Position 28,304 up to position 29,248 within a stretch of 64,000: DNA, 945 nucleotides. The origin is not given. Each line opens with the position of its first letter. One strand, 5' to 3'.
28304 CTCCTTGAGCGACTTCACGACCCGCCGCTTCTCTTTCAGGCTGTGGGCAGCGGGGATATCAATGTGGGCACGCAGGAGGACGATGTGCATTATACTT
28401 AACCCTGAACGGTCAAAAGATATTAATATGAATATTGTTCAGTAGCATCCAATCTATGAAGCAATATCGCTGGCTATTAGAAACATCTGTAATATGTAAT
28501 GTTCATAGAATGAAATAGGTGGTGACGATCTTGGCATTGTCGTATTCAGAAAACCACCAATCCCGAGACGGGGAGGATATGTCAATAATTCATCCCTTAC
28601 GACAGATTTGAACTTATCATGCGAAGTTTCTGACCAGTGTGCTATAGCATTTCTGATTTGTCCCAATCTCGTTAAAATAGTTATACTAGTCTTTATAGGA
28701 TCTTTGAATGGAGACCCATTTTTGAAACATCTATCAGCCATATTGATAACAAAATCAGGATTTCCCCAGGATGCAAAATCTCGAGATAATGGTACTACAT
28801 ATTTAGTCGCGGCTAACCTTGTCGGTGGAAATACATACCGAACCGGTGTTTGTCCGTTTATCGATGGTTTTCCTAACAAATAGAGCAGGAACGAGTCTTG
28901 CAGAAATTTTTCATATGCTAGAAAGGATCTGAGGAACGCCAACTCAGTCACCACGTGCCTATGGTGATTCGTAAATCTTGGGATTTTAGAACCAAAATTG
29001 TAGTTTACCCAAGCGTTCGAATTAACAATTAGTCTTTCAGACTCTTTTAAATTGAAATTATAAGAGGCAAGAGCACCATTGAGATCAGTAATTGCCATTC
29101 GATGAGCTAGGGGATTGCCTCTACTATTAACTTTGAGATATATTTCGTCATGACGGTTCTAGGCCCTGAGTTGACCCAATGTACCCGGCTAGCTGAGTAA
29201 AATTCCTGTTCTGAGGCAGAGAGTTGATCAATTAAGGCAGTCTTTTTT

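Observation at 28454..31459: AT-rich three-gene island: DNA methyltransferase + DUF262 (ParB-like) protein + HEPN-motif protein, a candidate uncharacterized methylation-linked defense module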

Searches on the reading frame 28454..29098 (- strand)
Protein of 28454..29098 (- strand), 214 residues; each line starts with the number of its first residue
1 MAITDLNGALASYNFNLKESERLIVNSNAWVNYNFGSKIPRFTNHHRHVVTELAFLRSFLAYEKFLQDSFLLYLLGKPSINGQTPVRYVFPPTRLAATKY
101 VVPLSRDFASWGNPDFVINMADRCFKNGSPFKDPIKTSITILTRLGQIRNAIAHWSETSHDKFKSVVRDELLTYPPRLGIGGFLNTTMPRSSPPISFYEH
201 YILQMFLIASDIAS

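Call 3: search_protein_families(library=pfam, proteins=[window:28454-29098:-], max_evalue=1)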
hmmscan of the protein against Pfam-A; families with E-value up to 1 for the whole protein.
window:28454-29098:- (214 aa): 1 family
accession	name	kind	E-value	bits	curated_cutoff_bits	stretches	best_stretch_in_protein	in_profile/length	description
PF18735.6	HEPN_RiboL-PSP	-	0.11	12.8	28.4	1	135-158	143-162/191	RiboL-PSP-HEPN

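Call 4: search_protein_families(library=padloc, proteins=[window:28454-29098:-], max_evalue=1)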
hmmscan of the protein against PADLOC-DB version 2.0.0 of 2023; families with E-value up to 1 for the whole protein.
window:28454-29098:- (214 aa): 0 families

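Call 5: search_protein_families(library=ncbifam, proteins=[window:28454-29098:-], max_evalue=1)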
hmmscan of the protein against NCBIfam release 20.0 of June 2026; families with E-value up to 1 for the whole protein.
window:28454-29098:- (214 aa): 1 family
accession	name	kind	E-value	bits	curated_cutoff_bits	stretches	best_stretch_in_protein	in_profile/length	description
NF052408.1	NOVXTKCP_fam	equivalog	0.15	12.1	60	1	169-184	2-17/46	NOVXTKCP family nitrogen cycling protein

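Call 6: find_homologous_proteins(query=window:28454-29098:-, max_evalue=0.001)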
Query window:28454-29098:- (214 aa): 1 proteins with E <= 0.001 among 79 candidates.
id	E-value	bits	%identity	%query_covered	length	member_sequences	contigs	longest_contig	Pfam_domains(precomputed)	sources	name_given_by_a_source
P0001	2.5e-141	486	100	100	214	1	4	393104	-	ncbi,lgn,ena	-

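Call 28: predict_structure(protein=window:28454-29098:-)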
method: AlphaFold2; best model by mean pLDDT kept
length: 214 residues; sequences in the alignment: 1
mean_pLDDT: 35.4   pTM: 0.26
mean pLDDT of the five models: 35.4, 33.3, 31.5, 31.1, 30.1
residues with pLDDT >= 90: 0; 70-90: 0; 50-70: 3; < 50: 211
segments of 3 or more residues with pLDDT < 50: 1-139, 141-143, 148-214
pLDDT, mean of each block of 10 residues (from residue 1): 28 30 33 34 33 40 44 36 26 24 32 44 42 46 48 40 42 34 27 30 33 26
secondary structure, 60 per line:
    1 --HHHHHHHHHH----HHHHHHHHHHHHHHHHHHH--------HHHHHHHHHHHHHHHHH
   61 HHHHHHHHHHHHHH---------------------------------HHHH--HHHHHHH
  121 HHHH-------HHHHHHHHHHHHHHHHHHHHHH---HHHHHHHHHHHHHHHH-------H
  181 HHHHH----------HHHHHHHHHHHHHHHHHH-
elements in order: H3-12 H17-35 H44-74 H108-111 H114-124 H132-153 H157-172 H180-185 H196-213

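Call 29: search_protein_representatives(protein=window:28454-29098:-)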
Query: 214 residues. Proteins with E-value up to 0.001 (for the whole library): 682; up to 1e-10: 281; up to 1e-30: 25. The best 150 are listed.
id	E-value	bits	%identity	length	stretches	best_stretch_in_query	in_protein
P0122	5.7e-58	212.3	45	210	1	6-212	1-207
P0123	1.3e-48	181.8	40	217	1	3-212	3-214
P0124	3.8e-46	173.7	41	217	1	2-211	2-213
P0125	1.4e-44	168.6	41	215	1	10-210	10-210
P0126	1.5e-43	165.2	41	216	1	6-210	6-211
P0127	2.5e-42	161.2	42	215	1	6-211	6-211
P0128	3.7e-39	150.9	38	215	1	2-212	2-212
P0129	4.0e-38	147.5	37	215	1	6-211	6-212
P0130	2.1e-37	145.1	36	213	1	7-210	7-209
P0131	6.0e-37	143.7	38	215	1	3-202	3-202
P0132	2.0e-36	141.9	39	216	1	13-205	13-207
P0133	1.6e-35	138.9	39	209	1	13-207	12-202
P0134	3.7e-35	137.8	39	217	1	10-202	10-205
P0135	1.2e-33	132.9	36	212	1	6-203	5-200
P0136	1.3e-33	132.8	41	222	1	1-212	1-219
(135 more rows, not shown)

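Call 32: search_protein_families(library=pfam, alignment_id=A1, max_evalue=0.1)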
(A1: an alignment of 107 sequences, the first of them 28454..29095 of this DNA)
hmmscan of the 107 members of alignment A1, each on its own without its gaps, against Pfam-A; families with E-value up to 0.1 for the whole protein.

A. member 1, window:28454-29095:- (213 aa): 0 families

B. families by the number of members that match (of 107 scanned): 33 families (the first 25 are shown)
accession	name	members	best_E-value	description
PF18735.6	HEPN_RiboL-PSP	42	1.5e-06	RiboL-PSP-HEPN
PF20185.3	DUF6548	11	0.00016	Family of unknown function (DUF6548)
PF18731.6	HEPN_Swt1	11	0.0015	Swt1-like HEPN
PF18730.6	HEPN_Cthe2314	8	0.0036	Cthe_2314-like HEPN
PF18737.6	HEPN_MAE_28990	6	0.00052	MAE_28990/MAE_18760-like HEPN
PF12358.13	DUF3644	4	0.0017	Domain of unknown function (DUF3644)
PF18736.6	pEK499_p136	4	0.015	HEPN pEK499 p136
PF06419.17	COG6_N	2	0.0057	Conserved oligomeric complex COG6, N-terminal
PF07751.16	Abi_2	2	0.018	Abi-like protein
PF18739.6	HEPN_Apea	2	0.056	Apea-like HEPN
PF08283.16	Gemini_AL1_M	1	0.002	Geminivirus rep protein central domain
PF14022.11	DUF4238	1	0.011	Protein of unknown function (DUF4238)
PF02474.21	NodA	1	0.022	Nodulation protein A (NodA)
PF01242.24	PTPS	1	0.023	6-pyruvoyl tetrahydropterin synthase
PF19964.5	EAD11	1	0.024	Effector-associated domain 11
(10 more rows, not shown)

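Call 33: search_solved_structures(query=A1, max_evalue=10, show_alignments=2)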
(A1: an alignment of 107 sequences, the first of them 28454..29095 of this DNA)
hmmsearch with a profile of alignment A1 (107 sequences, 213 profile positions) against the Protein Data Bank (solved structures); distinct sequences matched with E-value up to 10: 1.
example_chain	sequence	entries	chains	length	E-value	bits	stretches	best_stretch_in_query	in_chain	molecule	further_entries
1upt_B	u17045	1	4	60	0.86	12.2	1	64-111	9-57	GOLGI AUTOANTIGEN, GOLGIN SUBFAMILY A MEMBER 4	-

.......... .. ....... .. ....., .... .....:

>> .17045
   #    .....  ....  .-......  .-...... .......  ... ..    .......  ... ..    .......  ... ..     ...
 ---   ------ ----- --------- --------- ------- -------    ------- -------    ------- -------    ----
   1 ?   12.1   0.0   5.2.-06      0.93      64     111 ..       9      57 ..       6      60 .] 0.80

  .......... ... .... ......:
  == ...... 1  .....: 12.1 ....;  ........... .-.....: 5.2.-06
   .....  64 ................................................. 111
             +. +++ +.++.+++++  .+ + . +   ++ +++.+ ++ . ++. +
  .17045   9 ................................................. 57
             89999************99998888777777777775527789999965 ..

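Call 34: search_protein_families(library=padloc, alignment_id=A1, max_evalue=0.1)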
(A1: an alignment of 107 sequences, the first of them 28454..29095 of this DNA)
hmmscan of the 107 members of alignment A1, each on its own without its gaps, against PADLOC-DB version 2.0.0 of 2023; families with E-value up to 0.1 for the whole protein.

A. member 1, window:28454-29095:- (213 aa): 0 families

B. families by the number of members that match (of 107 scanned): 26 families (the first 25 are shown)
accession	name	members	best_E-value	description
PDLC01825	CARF2--CARF_HEPN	12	0.0016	-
PDLC01826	CARF2--CARF_HEPN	9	0.0032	-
PDLC04592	PDC-M34B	4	0.00068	-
PDLC03820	RTasHEPN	4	0.00079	DRT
PDLC02344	AbiD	3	0.00084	AbiD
PDLC01803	CARF1--CARF_HEPN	3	0.011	-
PDLC01053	Csx1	2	0.013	TM+CARF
PDLC01834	CARF2--CARF_HEPN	2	0.015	-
PDLC04028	PD-T4-2_B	2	0.027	-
PDLC01682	Cas13a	1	0.0037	Cas13a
PDLC01504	Csm2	1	0.0039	CAS-III-D; effector_SS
PDLC01807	CARF1--CARF_HEPN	1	0.0053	-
PDLC00647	ZorA3|ZorA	1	0.0093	MotA/ExbB/TolQ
PDLC01829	CARF2--CARF_HEPN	1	0.01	-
PDLC00007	DruC1|DruC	1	0.011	Unknown function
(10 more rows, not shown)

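Call 35: search_protein_families(library=phrogs, proteins=[window:28454-29098:-], max_evalue=0.01)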
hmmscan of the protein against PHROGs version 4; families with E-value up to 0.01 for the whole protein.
window:28454-29098:- (214 aa): 0 families

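Call 36: predict_structure(alignment_id=A1)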
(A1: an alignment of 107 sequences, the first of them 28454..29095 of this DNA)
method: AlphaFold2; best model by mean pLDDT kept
length: 213 residues; sequences in the alignment: 107
mean_pLDDT: 97.4   pTM: 0.92
mean pLDDT of the five models: 97.4, 97.2, 97.0, 96.8, 96.7
residues with pLDDT >= 90: 210; 70-90: 3; 50-70: 0; < 50: 0
segments of 3 or more residues with pLDDT < 50: none
pLDDT, mean of each block of 10 residues (from residue 1): 96 98 97 93 98 98 98 98 98 97 94 98 98 98 98 97 98 98 98 98 98 98
secondary structure, 60 per line:
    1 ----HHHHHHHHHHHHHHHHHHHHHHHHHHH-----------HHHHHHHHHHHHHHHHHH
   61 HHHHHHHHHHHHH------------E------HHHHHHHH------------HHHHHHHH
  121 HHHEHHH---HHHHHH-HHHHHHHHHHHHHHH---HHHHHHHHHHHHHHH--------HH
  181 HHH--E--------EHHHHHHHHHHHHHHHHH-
elements in order: H5-31 H43-73 H93-100 H113-123 H131-136 H138-152 H156-170 H179-183 H196-212

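Call 79: fold_search(model_id=the predicted structure, library=pdb)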
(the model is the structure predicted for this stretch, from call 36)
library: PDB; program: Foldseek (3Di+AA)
matches with E <= 10: 110; with E <= 0.001: 0
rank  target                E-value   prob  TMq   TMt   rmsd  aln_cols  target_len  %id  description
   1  8gyz_A                3.4e-01  0.30  0.24  0.24  23.3       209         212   10  Crystal structure of transcription factor TGA7 from Arabidopsis (released 2022-11-30)
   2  8gyz_B                6.1e-01  0.21  0.24  0.24  22.6       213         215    9  Crystal structure of transcription factor TGA7 from Arabidopsis (released 2022-11-30)
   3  8yuf_B                8.2e-01  0.77  0.37  0.53   7.6       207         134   11  Crystal structure of HEPN (Q64A) toxin (released 2025-04-02)
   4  8xeh_B                1.2e+00  0.63  0.35  0.52   8.2       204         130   11  Crystal structure of HEPN-MNT complex (released 2024-12-18)
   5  2l81_MODEL_1_A        1.2e+00  0.25  0.29  0.33   9.4       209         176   12  Solution NMR Structure of the serine-rich domain of hEF1 (Enhancer of filamentation 1) from Homo sapiens, Nort (released 2011-02-09)
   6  8xdj_B                1.3e+00  0.33  0.29  0.42   9.9       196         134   14  Crystal structure of AMPylated HEPN toxin (released 2024-12-18)
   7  8xdj_C                1.3e+00  0.30  0.29  0.43   9.8       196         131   14  Crystal structure of AMPylated HEPN toxin (released 2024-12-18)
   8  8tn1_A                1.3e+00  0.15  0.22  0.29  11.1       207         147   11  De novo designed protein binds poly ADP ribose polymerase inhibitors (PARPi) - apo (released 2024-04-24)
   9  9jkv_A                1.6e+00  0.11  0.28  0.23  15.6       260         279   12  IBC-HCAR3-Gi complex (released 2025-10-29)
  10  8xdj_A                1.7e+00  0.28  0.29  0.44   9.7       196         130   13  Crystal structure of AMPylated HEPN toxin (released 2024-12-18)
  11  8yuf_A                1.8e+00  0.33  0.31  0.44   9.2       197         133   12  Crystal structure of HEPN (Q64A) toxin (released 2025-04-02)
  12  7xsj_B                2.0e+00  0.08  0.18  0.17  16.0       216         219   10  The structure of the Mint1/Munc18-1/syntaxin-1 complex (released 2022-11-16)
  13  1r0d_B                2.1e+00  0.11  0.22  0.24  15.0       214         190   10  HIP1R THATCH DOMAIN CORE (released 2004-07-06)
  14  6m6u_G                2.2e+00  0.18  0.24  0.37  11.7       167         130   11  Crystal structure the toxin-antitoxin MntA-HpeT mutant-D39ED41E (released 2020-09-30)
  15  4p3f_A                2.2e+00  0.06  0.17  0.18  15.9       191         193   11  Structure of the human SRP68-RBD (released 2014-04-16)
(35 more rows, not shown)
